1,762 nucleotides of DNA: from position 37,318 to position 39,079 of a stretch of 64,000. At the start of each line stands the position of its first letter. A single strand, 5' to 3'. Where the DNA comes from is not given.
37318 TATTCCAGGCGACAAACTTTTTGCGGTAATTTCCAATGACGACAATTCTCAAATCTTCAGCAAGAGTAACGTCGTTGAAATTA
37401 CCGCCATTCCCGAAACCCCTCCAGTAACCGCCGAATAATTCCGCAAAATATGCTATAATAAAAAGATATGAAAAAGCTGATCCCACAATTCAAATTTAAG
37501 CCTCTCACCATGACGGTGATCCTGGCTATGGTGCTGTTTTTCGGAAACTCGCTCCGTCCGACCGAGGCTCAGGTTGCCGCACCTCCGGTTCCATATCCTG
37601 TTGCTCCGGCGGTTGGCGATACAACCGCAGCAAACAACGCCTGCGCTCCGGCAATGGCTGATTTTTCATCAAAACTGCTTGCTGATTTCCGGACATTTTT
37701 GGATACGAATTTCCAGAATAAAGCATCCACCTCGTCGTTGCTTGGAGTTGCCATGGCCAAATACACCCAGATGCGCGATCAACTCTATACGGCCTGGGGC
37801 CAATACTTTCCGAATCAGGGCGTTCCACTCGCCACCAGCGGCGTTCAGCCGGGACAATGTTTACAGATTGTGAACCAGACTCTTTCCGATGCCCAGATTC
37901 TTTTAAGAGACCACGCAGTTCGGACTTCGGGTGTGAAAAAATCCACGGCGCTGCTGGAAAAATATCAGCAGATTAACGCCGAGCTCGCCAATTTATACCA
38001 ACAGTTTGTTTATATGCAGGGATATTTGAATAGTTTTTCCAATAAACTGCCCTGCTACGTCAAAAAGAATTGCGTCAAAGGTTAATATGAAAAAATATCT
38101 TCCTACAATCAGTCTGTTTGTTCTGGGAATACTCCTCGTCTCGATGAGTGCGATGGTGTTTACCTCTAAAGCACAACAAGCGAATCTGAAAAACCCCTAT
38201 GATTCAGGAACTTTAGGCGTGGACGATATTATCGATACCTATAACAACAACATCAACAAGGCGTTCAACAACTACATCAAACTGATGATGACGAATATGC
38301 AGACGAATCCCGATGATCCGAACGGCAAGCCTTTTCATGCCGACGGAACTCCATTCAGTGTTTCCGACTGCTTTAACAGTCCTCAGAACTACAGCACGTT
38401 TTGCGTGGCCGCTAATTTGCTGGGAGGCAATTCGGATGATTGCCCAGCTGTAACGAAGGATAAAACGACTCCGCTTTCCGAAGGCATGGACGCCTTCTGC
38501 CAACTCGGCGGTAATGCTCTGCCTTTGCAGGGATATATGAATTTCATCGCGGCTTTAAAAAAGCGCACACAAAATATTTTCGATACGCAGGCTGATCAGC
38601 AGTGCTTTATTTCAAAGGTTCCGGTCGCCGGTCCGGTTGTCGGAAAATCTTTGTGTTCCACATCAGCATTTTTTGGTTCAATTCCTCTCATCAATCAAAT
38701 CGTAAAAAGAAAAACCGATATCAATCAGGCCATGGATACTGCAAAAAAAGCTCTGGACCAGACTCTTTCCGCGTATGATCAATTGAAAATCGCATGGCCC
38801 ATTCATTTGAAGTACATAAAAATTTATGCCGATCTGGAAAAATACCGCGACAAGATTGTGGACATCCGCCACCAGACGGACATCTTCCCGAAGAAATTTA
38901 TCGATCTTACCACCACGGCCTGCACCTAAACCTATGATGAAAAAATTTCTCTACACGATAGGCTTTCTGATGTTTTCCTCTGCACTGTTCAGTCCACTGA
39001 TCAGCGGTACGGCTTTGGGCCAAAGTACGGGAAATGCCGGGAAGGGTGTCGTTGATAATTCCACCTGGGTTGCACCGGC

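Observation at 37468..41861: Four-gene cassette of secreted orphan proteins sharing signal-peptide style and a C-terminal Cys tail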

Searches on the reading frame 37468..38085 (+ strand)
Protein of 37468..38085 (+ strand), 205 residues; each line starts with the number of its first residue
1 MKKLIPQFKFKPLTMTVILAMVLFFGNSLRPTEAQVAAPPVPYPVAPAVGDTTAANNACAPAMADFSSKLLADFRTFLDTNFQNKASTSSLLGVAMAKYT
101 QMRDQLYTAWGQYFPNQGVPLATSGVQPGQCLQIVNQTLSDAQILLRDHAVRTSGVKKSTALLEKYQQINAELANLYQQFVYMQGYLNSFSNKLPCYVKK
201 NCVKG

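Call 4: search_protein_families(library=pfam, proteins=[window:37468-38085:+], max_evalue=1)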
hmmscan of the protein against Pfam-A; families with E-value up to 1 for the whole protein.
window:37468-38085:+ (205 aa): 1 family
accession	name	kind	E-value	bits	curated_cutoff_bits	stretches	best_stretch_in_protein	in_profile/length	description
PF18255.9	SAM_DprA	-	0.14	12.7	26.2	1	125-171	13-59/62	DNA processing protein A sterile alpha motif domain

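Call 34: search_solved_structures(query=A3, max_evalue=1)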
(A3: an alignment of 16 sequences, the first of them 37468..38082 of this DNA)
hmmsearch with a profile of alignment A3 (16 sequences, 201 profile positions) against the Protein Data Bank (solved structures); distinct sequences matched with E-value up to 1: 10.
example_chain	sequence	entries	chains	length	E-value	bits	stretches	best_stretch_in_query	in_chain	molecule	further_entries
3ceh_A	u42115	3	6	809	0.056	16.3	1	58-104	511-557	Glycogen phosphorylase, liver form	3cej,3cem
8ems_B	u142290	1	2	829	0.058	16.3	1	58-104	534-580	Glycogen phosphorylase, liver form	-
1xoi_A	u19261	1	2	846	0.06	16.3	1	58-104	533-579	Glycogen phosphorylase, liver form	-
1fa9_A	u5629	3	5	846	0.06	16.3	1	58-104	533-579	GLYCOGEN PHOSPHORYLASE, LIVER FORM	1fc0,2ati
1em6_A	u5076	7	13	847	0.06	16.2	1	58-104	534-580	LIVER GLYCOGEN PHOSPHORYLASE | Glycogen phosphorylase, liver form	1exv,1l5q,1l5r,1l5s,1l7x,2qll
3dd1_A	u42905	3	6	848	0.06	16.2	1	58-104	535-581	Glycogen phosphorylase, liver form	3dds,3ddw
2zb2_A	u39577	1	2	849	0.06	16.2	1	58-104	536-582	Glycogen phosphorylase, liver form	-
5iko_A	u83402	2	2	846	0.28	14.1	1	62-104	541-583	Glycogen phosphorylase, brain form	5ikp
9tqb_B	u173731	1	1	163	0.31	13.9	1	150-179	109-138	BLOC-1-related complex subunit 6 C-terminal helix domain-containing protein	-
8usn_K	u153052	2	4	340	0.75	12.7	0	74-116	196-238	Polymerase cofactor VP35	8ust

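Call 58: search_protein_families(library=ncbifam, proteins=[window:37468-38082:+], max_evalue=0.1)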
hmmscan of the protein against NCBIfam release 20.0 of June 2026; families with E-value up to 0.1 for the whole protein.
window:37468-38082:+ (205 aa): 0 families

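Call 101: search_protein_families(library=phrogs, proteins=[window:37468-38082:+], max_evalue=0.01)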
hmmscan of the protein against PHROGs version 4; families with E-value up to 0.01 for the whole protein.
window:37468-38082:+ (205 aa): 0 families

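Call 102: search_protein_families(library=padloc, proteins=[window:37468-38082:+], max_evalue=0.01)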
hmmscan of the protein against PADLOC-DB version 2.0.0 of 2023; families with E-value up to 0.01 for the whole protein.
window:37468-38082:+ (205 aa): 0 families

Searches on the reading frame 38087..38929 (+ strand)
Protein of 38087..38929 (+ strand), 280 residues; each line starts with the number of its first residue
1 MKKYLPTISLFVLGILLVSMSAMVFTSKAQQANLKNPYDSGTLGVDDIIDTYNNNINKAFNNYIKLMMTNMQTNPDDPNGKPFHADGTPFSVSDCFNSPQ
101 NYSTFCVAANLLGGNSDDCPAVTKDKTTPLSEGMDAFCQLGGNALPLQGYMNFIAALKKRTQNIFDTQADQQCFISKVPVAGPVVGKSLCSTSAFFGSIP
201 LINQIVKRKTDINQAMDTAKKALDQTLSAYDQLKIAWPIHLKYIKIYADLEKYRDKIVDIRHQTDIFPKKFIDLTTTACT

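Call 4: search_protein_families(library=pfam, proteins=[window:38087-38929:+], max_evalue=1)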
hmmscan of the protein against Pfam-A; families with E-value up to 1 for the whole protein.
window:38087-38929:+ (280 aa): 1 family
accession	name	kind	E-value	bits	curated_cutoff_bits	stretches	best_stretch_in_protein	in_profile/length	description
PF06214.17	SLAM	-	0.24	11.9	25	1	10-73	6-69/125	Signaling lymphocytic activation molecule (SLAM) protein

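Call 21: find_homologous_proteins(query=window:38087-38926:+, max_evalue=0.001)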
Query window:38087-38926:+ (280 aa): 34 proteins with E <= 0.001 among 967 candidates.
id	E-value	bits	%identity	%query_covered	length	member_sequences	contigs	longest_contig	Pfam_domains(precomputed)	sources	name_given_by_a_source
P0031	1.2e-140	485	98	79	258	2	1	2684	-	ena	-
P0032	1.2e-104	367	61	100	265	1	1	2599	-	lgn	-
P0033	1.6e-92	328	55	100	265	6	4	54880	-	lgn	-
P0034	2.2e-86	307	52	100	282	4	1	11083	-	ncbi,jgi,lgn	jgi:hypothetical protein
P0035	3.1e-86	307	52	100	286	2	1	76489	-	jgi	-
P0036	7.8e-86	306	53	94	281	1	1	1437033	-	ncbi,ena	-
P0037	5.1e-85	303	53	100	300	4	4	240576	-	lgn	-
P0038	1.3e-84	302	52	100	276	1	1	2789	-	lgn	-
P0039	2.5e-84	301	52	100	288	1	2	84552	-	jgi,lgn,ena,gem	-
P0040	7.7e-83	296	52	100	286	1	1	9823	-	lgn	-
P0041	1.5e-78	282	50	100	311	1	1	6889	-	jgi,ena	-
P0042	2.7e-77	278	47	100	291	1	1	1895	-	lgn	-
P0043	2.8e-72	261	49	100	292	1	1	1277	-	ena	-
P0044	6.3e-70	254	47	95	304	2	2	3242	-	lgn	-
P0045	5.9e-68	247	48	100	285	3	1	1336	-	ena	-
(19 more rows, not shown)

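Call 31: search_solved_structures(query=A2, max_evalue=1)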
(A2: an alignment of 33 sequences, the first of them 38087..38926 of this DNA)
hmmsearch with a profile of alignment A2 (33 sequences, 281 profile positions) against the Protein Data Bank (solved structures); distinct sequences matched with E-value up to 1: 4.
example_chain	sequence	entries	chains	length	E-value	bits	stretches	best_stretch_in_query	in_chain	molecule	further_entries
5z1g_A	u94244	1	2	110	0.29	13.8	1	184-235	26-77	rRNA-processing protein EBP2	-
5dac_A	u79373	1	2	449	0.41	13.3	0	44-105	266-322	Putative uncharacterized protein,Putative uncharacterized protein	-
5da9_A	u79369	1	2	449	0.42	13.3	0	44-105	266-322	Putative uncharacterized protein,Putative uncharacterized protein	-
2jnk_A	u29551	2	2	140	0.9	12.2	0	190-234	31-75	Hyalurononglucosaminidase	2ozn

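Call 39: predict_structure(alignment_id=A2)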
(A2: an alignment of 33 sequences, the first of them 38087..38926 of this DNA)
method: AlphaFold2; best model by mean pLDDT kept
length: 280 residues; sequences in the alignment: 33
mean_pLDDT: 80.2   pTM: 0.68
mean pLDDT of the five models: 80.2, 78.8, 77.4, 77.0, 75.7
residues with pLDDT >= 90: 108; 70-90: 103; 50-70: 60; < 50: 9
segments of 3 or more residues with pLDDT < 50: none
pLDDT, mean of each block of 10 residues (from residue 1): 58 75 53 77 89 93 93 86 91 92 94 88 61 87 91 93 82 70 52 56 84 93 93 91 91 87 75 51
secondary structure, 60 per line:
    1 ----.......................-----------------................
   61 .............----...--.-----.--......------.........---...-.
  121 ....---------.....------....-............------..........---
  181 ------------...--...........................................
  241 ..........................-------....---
elements in order: H5-27 H45-73 H92-97 H104-112 H120-124 H134-138 H145-148 H150-161 H168-177 H198-266 H274-277

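Call 42: fold_search(model_id=the predicted structure, library=pdb)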
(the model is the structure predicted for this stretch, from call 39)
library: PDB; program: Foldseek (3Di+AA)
matches with E <= 10: 33; with E <= 0.001: 0
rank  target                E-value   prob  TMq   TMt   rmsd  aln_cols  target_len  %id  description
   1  5lg4_A                1.4e+00  0.06  0.12  0.18  21.5       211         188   10  Crystal structure of the Sec3/Sso2 complex at 2.9 angstrom resolution (released 2017-02-08)
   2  7q86_A                2.1e+00  0.07  0.14  0.08  19.0       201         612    9  Crystal structure of human peroxisomal acyl-Co-A oxidase 1a, FAD-bound-form (released 2022-03-02)
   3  2ddh                  2.8e+00  0.04  0.15  0.08  21.7       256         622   11  Crystal Structure of Acyl-CoA oxidase complexed with 3-OH-dodecanoate (released 2006-03-28)
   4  5krw_MODEL_1_A        2.9e+00  0.07  0.16  0.25  18.0       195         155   12  Recognition and targeting mechanisms by chaperones in flagella assembly and operation (released 2016-08-17)
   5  5lm1_A                2.9e+00  0.04  0.17  0.15  38.9       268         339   14  Crystal Structure of HD-PTP phosphatase in complex with UBAP1 (released 2016-11-30)
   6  1is2_B                3.4e+00  0.04  0.14  0.08  19.6       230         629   11  Crystal Structure of Peroxisomal Acyl-CoA Oxidase-II from Rat Liver (released 2002-04-10)
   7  5k3i_B                4.0e+00  0.01  0.10  0.06  22.9       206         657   11  Crystal structure of Acyl-CoA oxidase-1 in Caenorhabditis elegans complexed with FAD and ATP (released 2016-08-24)
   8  9b3t_H                4.2e+00  0.02  0.13  0.14  20.9       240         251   15  Octameric prenyltransferase domain of linkerless Fusicoccadiene synthase with C2 symmetry without associated cyclase d (released 2024-09-25)
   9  9qwr_B                4.9e+00  0.06  0.18  0.27  22.8       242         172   10  MIC60 helical bundle dimer (released 2026-02-25)
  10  5k3i_A                4.9e+00  0.01  0.10  0.05  22.0       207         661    9  Crystal structure of Acyl-CoA oxidase-1 in Caenorhabditis elegans complexed with FAD and ATP (released 2016-08-24)
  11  9az6_F                5.5e+00  0.03  0.15  0.20  27.1       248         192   12  F-actin-Talin(R13-DD) complex (released 2025-02-12)
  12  6zsb_AV               5.5e+00  0.02  0.12  0.10  17.8       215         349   12  Human mitochondrial ribosome in complex with mRNA and P-site tRNA (released 2020-09-16)
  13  8uxn_A                5.8e+00  0.03  0.15  0.16  26.0       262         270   12  Caulobacter crescentus FljM flagellar filament (symmetrized) (released 2024-06-26)
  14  5k3i_C                5.8e+00  0.01  0.10  0.05  20.0       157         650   11  Crystal structure of Acyl-CoA oxidase-1 in Caenorhabditis elegans complexed with FAD and ATP (released 2016-08-24)
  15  5k3i_G                5.8e+00  0.01  0.10  0.05  22.1       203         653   10  Crystal structure of Acyl-CoA oxidase-1 in Caenorhabditis elegans complexed with FAD and ATP (released 2016-08-24)
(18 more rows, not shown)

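Call 58: search_protein_families(library=ncbifam, proteins=[window:38087-38926:+], max_evalue=0.1)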
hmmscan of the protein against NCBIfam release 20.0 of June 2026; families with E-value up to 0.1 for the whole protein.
window:38087-38926:+ (280 aa): 1 family
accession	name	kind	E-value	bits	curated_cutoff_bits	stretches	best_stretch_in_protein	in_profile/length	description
NF052661.1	ESXSecYukDBac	equivalog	0.071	13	100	0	243-275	2-34/79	ESX secretion system protein YukD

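Call 101: search_protein_families(library=phrogs, proteins=[window:38087-38926:+], max_evalue=0.01)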
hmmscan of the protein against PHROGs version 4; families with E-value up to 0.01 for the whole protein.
window:38087-38926:+ (280 aa): 0 families

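Call 102: search_protein_families(library=padloc, proteins=[window:38087-38926:+], max_evalue=0.01)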
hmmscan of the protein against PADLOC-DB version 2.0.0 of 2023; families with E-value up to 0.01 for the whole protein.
window:38087-38926:+ (280 aa): 0 families

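Call 104: fold_search(model_id=the predicted structure, library=viral)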
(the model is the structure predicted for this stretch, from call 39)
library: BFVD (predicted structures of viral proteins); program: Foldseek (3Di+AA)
matches with E <= 10: 55; with E <= 0.001: 0
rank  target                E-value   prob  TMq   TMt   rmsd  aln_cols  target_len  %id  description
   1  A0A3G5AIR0            9.1e-01  0.10  0.18  0.17  20.0       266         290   11  Syntaxin-2 isoform X3 [Sylvanvirus sp.]
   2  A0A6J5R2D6            1.2e+00  0.08  0.15  0.11  35.2       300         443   12  Uncharacterized protein [uncultured Caudovirales phage]
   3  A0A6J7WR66            1.4e+00  0.06  0.13  0.16  21.5       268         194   17  Uncharacterized protein [uncultured Caudovirales phage]
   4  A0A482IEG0            1.5e+00  0.06  0.13  0.06  25.6       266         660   11  Uncharacterized protein [Stenotrophomonas phage YB07]
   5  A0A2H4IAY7            1.7e+00  0.03  0.11  0.13  20.1       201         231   12  Uncharacterized protein [Erwinia phage vB_EamM_Y3]
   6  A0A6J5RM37            1.9e+00  0.05  0.15  0.11  23.3       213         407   11  Uncharacterized protein [uncultured Caudovirales phage]
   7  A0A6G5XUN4            2.2e+00  0.04  0.15  0.09  28.9       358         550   11  (no name in the UniProt tables at hand)
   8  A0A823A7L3            2.6e+00  0.06  0.17  0.16  25.9       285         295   13  (no name in the UniProt tables at hand)
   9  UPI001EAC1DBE         3.0e+00  0.05  0.16  0.13  23.3       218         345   10  (no name look-up for this kind of identifier)
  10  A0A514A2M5            3.0e+00  0.05  0.17  0.12  16.4       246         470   11  Uncharacterized protein [Vibrio phage USC-1]
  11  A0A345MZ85            3.2e+00  0.08  0.12  0.13  19.4       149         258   13  (no name in the UniProt tables at hand)
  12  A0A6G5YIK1            3.5e+00  0.08  0.12  0.21  14.8       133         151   14  (no name in the UniProt tables at hand)
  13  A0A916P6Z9            3.5e+00  0.05  0.16  0.26  14.4       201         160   11  Uncharacterized protein [Choristoneura biennis entomopoxvirus]
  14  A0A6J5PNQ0            3.5e+00  0.03  0.12  0.12  14.6       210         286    9  Phage head morphogenesis domain containing protein [uncultured Caudovirales phage]
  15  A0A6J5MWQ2            3.7e+00  0.05  0.15  0.08  21.1       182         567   16  Uncharacterized protein [uncultured Caudovirales phage]
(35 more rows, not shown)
